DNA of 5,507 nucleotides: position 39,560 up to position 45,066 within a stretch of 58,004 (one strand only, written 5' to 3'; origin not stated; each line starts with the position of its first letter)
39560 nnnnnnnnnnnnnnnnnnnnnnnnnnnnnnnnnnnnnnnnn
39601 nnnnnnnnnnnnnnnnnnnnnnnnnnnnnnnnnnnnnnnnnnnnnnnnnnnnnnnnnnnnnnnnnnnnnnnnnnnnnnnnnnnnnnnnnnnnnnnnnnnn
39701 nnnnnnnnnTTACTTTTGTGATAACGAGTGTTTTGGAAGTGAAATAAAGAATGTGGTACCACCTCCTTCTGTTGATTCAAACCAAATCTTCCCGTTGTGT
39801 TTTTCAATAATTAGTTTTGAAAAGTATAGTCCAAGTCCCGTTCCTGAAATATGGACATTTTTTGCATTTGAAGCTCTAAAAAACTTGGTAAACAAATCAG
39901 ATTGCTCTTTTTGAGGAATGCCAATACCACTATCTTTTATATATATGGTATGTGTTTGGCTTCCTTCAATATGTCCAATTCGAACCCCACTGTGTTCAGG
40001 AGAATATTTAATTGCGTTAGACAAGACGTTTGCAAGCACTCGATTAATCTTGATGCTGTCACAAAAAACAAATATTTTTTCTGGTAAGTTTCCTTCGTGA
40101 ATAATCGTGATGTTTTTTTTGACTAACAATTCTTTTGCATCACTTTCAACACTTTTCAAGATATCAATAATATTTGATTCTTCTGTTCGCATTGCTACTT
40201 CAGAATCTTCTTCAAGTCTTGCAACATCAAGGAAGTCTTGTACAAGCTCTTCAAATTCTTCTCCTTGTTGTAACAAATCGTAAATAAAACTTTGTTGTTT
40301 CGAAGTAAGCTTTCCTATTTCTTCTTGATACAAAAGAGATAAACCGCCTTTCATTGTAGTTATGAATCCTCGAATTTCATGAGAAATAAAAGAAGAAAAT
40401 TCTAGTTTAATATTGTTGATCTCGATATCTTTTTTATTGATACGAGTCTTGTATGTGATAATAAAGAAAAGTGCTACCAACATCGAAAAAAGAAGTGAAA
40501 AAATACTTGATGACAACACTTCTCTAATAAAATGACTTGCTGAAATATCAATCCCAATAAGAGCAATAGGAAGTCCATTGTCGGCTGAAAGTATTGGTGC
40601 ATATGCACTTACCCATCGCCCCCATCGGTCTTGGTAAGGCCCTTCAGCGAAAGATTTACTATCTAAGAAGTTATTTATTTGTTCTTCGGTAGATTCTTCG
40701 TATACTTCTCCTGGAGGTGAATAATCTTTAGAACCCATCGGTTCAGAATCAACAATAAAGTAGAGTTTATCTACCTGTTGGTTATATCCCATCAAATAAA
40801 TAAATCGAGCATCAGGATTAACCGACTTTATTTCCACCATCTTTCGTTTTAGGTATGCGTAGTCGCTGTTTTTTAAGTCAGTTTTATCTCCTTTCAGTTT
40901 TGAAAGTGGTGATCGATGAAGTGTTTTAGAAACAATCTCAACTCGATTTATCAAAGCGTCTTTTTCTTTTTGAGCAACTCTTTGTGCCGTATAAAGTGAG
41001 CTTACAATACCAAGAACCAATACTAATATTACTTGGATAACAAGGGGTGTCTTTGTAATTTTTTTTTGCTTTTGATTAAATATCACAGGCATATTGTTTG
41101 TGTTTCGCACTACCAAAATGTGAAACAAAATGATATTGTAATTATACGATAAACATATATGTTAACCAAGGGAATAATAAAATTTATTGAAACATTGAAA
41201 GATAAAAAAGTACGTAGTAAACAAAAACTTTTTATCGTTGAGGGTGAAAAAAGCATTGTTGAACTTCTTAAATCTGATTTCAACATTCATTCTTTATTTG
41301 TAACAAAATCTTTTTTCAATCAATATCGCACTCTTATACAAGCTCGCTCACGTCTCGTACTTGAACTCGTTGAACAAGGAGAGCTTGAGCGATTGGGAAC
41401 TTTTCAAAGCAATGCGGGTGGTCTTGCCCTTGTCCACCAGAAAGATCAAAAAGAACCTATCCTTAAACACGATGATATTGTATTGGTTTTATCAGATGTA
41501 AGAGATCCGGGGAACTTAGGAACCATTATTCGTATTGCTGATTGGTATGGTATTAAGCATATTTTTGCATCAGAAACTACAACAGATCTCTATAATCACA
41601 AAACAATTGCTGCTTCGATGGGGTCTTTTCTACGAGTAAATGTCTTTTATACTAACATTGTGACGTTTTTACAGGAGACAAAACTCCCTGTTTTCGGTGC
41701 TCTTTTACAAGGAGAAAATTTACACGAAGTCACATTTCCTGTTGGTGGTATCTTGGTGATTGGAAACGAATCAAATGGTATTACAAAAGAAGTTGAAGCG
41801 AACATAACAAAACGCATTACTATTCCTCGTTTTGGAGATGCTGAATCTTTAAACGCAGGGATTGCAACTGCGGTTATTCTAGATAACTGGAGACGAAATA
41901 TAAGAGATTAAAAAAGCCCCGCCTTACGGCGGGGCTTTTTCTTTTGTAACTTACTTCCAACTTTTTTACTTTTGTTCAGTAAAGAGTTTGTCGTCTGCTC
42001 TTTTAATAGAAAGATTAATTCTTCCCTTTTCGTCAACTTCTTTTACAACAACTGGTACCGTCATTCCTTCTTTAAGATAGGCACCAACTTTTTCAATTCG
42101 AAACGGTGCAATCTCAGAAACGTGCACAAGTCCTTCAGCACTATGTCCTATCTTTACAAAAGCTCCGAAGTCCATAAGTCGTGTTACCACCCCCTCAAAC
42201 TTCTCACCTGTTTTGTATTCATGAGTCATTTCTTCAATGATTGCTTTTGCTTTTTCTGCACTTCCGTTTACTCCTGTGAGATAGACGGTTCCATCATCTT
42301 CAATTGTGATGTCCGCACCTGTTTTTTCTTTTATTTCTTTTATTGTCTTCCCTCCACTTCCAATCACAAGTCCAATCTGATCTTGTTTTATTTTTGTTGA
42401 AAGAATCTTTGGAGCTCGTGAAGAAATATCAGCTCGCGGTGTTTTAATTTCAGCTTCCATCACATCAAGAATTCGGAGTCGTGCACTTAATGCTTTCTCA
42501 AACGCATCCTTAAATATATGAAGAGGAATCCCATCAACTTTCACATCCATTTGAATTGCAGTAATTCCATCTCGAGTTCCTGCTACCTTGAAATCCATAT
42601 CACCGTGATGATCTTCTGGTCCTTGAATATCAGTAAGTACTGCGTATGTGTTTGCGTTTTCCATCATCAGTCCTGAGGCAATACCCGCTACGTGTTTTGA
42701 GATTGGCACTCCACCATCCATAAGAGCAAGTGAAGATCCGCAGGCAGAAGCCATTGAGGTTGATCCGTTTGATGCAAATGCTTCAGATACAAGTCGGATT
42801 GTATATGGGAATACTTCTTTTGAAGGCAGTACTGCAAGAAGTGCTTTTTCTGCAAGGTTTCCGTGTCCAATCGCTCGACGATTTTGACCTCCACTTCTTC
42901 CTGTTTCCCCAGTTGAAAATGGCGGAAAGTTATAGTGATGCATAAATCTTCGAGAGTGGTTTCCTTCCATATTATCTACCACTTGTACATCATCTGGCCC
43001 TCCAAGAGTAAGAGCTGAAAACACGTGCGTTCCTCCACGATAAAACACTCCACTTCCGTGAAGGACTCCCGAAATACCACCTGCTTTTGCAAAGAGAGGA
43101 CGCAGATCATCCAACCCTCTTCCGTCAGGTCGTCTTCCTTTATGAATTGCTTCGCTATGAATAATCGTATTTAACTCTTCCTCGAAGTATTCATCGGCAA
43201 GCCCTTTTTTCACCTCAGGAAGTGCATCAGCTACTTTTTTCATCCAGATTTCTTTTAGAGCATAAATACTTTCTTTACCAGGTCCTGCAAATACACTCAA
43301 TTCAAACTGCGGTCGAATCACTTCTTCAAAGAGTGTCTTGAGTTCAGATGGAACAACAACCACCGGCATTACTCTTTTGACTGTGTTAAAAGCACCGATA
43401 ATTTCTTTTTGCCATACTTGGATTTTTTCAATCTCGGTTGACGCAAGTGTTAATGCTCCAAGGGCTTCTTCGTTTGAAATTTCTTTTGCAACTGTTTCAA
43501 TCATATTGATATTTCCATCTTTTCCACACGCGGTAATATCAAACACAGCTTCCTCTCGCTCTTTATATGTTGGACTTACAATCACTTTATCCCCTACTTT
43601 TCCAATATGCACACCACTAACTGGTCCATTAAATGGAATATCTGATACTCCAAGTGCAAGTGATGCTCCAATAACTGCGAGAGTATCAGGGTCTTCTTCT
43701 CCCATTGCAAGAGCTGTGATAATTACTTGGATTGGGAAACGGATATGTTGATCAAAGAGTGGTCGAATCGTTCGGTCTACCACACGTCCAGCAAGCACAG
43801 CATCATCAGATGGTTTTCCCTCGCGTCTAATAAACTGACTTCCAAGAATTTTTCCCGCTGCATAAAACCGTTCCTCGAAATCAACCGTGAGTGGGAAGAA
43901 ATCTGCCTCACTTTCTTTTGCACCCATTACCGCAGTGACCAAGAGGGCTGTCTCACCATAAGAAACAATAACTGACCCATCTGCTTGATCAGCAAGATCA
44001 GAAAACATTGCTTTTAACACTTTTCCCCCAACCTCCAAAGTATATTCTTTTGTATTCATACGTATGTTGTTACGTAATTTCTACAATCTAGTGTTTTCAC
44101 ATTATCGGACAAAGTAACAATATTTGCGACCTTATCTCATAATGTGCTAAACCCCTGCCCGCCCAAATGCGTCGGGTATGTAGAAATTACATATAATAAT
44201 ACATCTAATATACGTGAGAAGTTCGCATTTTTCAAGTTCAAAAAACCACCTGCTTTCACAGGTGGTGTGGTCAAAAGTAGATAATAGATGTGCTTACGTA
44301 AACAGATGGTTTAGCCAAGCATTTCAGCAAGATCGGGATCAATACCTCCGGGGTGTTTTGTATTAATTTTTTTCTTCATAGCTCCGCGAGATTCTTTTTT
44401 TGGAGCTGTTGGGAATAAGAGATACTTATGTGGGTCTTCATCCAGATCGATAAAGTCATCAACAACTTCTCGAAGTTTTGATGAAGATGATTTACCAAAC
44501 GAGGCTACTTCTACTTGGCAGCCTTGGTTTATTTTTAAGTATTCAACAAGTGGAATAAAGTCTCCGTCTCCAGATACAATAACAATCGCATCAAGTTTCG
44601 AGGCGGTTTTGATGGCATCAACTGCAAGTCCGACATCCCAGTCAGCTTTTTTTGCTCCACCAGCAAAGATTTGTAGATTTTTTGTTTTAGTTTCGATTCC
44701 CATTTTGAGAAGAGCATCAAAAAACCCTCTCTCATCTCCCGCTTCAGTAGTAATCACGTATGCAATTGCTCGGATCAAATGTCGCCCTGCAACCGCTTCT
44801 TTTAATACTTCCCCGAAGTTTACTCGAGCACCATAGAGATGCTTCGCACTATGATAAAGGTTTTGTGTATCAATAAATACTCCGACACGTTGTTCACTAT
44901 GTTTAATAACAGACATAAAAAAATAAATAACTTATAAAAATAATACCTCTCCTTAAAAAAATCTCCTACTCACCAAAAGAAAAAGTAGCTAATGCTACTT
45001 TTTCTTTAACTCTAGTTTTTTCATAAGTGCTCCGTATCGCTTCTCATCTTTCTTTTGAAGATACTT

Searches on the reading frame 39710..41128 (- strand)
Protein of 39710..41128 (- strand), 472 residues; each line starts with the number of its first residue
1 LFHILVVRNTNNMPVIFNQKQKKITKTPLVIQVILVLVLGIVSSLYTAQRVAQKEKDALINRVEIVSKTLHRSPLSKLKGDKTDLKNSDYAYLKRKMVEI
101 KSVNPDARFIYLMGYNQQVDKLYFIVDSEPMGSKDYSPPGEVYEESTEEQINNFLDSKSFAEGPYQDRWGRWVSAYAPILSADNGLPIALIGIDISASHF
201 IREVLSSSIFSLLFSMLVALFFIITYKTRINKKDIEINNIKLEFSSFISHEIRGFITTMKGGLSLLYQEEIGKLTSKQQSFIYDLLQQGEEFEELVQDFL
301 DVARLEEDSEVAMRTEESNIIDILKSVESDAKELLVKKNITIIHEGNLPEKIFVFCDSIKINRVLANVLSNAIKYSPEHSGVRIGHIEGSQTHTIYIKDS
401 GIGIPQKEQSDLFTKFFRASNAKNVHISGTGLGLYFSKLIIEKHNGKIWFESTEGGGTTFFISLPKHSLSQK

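Call 13: search_protein_families(library=pfam, proteins=[window:39710-41128:-])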
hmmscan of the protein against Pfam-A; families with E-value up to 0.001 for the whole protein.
window:39710-41128:- (472 aa): 2 families
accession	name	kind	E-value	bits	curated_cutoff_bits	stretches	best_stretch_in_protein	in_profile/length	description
PF02518.31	HATPase_c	-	3.8e-26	92.1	26.4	1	357-466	2-109/111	Histidine kinase-, DNA gyrase B-, and HSP90-like ATPase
PF00512.31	HisKA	-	2.1e-09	37.7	26.9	1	241-307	2-65/66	His Kinase A (phospho-acceptor) domain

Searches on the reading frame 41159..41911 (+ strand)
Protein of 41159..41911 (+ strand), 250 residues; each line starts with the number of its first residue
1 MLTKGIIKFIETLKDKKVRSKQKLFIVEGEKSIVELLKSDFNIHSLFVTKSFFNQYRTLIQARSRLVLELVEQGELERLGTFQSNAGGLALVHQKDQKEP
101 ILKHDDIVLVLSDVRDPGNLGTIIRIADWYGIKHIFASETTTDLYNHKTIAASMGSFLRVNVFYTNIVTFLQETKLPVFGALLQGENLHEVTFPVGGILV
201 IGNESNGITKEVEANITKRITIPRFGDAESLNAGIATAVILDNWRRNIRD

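Call 8: search_protein_families(library=pfam, proteins=[window:41159-41911:+])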
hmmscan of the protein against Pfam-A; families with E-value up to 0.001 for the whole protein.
window:41159-41911:+ (250 aa): 3 families
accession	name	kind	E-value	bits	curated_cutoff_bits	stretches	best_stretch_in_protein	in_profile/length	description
PF00588.24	SpoU_methylase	-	1e-31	110.4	29.7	1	107-241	2-141/142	SpoU rRNA Methylase family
PF22435.1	MRM3-like_sub_bind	-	1.5e-11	44.9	27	1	6-69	3-64/84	MRM3-like substrate binding domain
PF08032.17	SpoU_sub_bind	-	0.00026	21.7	22.8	0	26-91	1-68/76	RNA 2'-O ribose methyltransferase substrate binding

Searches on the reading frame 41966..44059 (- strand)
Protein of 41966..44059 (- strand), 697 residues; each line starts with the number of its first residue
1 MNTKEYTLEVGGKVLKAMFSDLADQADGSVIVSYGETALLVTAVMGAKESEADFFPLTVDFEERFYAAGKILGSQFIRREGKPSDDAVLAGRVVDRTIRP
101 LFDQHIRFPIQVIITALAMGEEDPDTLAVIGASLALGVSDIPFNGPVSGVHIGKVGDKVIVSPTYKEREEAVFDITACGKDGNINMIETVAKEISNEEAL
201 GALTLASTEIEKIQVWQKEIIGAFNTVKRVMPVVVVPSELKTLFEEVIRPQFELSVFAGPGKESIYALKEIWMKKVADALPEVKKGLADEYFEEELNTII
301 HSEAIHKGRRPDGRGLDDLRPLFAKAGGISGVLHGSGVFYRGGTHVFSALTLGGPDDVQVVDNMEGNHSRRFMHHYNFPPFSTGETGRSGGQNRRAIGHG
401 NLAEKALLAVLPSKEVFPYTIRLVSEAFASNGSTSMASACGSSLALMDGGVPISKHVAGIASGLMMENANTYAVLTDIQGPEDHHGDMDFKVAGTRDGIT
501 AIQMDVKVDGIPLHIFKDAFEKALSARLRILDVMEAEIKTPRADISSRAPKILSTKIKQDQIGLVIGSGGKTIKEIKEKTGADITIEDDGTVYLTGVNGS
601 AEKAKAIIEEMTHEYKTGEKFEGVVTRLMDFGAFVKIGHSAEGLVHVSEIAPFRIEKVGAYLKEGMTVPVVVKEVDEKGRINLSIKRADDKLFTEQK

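Call 13: search_protein_families(library=pfam, proteins=[window:41966-44059:-])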
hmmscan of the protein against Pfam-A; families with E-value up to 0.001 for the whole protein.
window:41966-44059:- (697 aa): 6 families
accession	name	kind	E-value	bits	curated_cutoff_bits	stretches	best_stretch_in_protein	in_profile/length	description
PF01138.27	RNase_PH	-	3e-42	144.5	25.5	2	21-142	10-130/130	3' exoribonuclease family, domain 1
PF00575.29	S1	-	8e-17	61.8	22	1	615-686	2-74/74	S1 RNA binding domain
PF00013.35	KH_1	-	8.1e-13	48.4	21.5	1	556-610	5-66/66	KH domain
PF03725.20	RNase_PH_C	-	4.1e-11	43.1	20.8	1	145-207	1-65/67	3' exoribonuclease family, domain 2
PF07650.23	KH_2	-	3.8e-05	23.9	22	1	551-594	25-68/78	KH domain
PF22675.2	KH-I_KHDC4-BBP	-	0.00025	21.3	30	1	562-600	8-46/76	KHDC4/BBP-like, KH-domain type I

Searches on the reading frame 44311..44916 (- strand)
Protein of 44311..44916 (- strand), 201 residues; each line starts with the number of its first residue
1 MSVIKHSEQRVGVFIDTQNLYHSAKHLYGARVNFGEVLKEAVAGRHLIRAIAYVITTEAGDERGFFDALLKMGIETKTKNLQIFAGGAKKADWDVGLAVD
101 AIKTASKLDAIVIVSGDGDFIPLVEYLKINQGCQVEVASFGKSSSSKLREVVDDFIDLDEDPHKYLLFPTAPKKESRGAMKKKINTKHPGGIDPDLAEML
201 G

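Call 8: search_protein_families(library=pfam, proteins=[window:44311-44916:-])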
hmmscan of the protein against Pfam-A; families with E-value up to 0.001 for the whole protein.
window:44311-44916:- (201 aa): 1 family
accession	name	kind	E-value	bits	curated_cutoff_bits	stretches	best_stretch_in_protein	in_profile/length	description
PF01936.24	NYN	-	8.6e-36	124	24.2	1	10-159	1-145/145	NYN domain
